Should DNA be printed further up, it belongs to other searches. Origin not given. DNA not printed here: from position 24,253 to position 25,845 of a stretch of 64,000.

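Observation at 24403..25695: DegT-family enzyme with active-site Lys replaced by His (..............), the ColD/E1 3-dehydratase signature, in an archaeon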

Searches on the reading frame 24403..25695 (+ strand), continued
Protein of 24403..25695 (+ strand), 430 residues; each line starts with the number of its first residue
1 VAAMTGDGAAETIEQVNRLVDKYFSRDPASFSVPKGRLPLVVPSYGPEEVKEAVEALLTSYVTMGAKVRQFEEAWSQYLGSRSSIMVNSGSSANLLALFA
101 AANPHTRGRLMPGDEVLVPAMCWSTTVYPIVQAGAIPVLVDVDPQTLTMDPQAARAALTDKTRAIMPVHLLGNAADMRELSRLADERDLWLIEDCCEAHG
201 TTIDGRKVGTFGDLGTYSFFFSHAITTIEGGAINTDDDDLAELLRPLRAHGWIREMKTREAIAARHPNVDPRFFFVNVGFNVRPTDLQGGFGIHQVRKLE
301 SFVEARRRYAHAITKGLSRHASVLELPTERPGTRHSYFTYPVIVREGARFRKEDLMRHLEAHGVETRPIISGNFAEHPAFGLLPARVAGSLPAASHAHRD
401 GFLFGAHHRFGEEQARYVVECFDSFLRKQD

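Call 12: find_encoding_contigs(protein=P0001, flank=10000)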
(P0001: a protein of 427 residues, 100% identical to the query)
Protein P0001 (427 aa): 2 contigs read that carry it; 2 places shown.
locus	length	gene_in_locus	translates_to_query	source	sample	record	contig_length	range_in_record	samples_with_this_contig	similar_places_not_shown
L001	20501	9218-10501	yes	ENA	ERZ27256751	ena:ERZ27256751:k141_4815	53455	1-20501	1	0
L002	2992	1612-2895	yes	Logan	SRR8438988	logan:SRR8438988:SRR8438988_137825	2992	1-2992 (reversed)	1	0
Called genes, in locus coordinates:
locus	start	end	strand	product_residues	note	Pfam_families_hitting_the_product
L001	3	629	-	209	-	?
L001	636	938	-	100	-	PF03992:ABM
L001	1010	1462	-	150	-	-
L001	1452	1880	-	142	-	PF03259:Robl_LC7 (weak)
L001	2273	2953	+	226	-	-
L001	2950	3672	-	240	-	PF01411:tRNA-synt_2c, PF07973:tRNA_SAD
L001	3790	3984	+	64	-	-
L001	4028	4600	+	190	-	PF01725:Ham1p_like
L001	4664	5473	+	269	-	-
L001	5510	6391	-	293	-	PF00763:THF_DHG_CYH, PF02882:THF_DHG_CYH_C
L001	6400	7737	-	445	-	PF02881:SRP54_N, PF13401:AAA_22 (faint), PF00448:SRP54, PF02978:SRP_SPB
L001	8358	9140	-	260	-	PF00535:Glycos_transf_2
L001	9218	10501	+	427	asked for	PF00155:Aminotran_1_2 (weak), PF01041:DegT_DnrJ_EryC1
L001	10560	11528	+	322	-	PF01370:Epimerase, PF04321:RmlD_sub_bind, PF16363:GDP_Man_Dehyd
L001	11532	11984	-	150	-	PF04138:GtrA_DPMS_TM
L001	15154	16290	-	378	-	PF00155:Aminotran_1_2, PF00266:Aminotran_5 (faint), PF01041:DegT_DnrJ_EryC1 (weak)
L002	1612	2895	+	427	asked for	PF00155:Aminotran_1_2 (weak), PF01041:DegT_DnrJ_EryC1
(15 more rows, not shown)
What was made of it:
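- The same sequence appears in two independent assemblies (call 12).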

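Call 14: search_solved_structures(query=window:24403-25695:+, show_alignments=4, max_evalue=1e-71)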
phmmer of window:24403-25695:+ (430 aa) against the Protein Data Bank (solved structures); distinct sequences matched with E-value up to 1e-71: 5.
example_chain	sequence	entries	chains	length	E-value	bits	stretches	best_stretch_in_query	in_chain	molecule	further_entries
2gms_A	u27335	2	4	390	1.5e-73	251.3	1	43-408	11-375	Putative pyridoxamine 5-phosphate-dependent dehydrase, Wbdk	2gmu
3b8x_A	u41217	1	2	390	1.4e-72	248.1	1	43-408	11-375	Pyridoxamine 5-phosphate-dependent dehydrase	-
2r0t_A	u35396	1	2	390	2.6e-72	247.2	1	43-408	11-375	Pyridoxamine 5-phosphate-dependent dehydrase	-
3bcx_A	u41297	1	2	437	5.2e-72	246.2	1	13-426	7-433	CDP-6-deoxy-L-threo-D-glycero-4-hexulose-3-dehydrase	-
3gr9_A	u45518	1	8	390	6.8e-72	245.8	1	43-408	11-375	ColD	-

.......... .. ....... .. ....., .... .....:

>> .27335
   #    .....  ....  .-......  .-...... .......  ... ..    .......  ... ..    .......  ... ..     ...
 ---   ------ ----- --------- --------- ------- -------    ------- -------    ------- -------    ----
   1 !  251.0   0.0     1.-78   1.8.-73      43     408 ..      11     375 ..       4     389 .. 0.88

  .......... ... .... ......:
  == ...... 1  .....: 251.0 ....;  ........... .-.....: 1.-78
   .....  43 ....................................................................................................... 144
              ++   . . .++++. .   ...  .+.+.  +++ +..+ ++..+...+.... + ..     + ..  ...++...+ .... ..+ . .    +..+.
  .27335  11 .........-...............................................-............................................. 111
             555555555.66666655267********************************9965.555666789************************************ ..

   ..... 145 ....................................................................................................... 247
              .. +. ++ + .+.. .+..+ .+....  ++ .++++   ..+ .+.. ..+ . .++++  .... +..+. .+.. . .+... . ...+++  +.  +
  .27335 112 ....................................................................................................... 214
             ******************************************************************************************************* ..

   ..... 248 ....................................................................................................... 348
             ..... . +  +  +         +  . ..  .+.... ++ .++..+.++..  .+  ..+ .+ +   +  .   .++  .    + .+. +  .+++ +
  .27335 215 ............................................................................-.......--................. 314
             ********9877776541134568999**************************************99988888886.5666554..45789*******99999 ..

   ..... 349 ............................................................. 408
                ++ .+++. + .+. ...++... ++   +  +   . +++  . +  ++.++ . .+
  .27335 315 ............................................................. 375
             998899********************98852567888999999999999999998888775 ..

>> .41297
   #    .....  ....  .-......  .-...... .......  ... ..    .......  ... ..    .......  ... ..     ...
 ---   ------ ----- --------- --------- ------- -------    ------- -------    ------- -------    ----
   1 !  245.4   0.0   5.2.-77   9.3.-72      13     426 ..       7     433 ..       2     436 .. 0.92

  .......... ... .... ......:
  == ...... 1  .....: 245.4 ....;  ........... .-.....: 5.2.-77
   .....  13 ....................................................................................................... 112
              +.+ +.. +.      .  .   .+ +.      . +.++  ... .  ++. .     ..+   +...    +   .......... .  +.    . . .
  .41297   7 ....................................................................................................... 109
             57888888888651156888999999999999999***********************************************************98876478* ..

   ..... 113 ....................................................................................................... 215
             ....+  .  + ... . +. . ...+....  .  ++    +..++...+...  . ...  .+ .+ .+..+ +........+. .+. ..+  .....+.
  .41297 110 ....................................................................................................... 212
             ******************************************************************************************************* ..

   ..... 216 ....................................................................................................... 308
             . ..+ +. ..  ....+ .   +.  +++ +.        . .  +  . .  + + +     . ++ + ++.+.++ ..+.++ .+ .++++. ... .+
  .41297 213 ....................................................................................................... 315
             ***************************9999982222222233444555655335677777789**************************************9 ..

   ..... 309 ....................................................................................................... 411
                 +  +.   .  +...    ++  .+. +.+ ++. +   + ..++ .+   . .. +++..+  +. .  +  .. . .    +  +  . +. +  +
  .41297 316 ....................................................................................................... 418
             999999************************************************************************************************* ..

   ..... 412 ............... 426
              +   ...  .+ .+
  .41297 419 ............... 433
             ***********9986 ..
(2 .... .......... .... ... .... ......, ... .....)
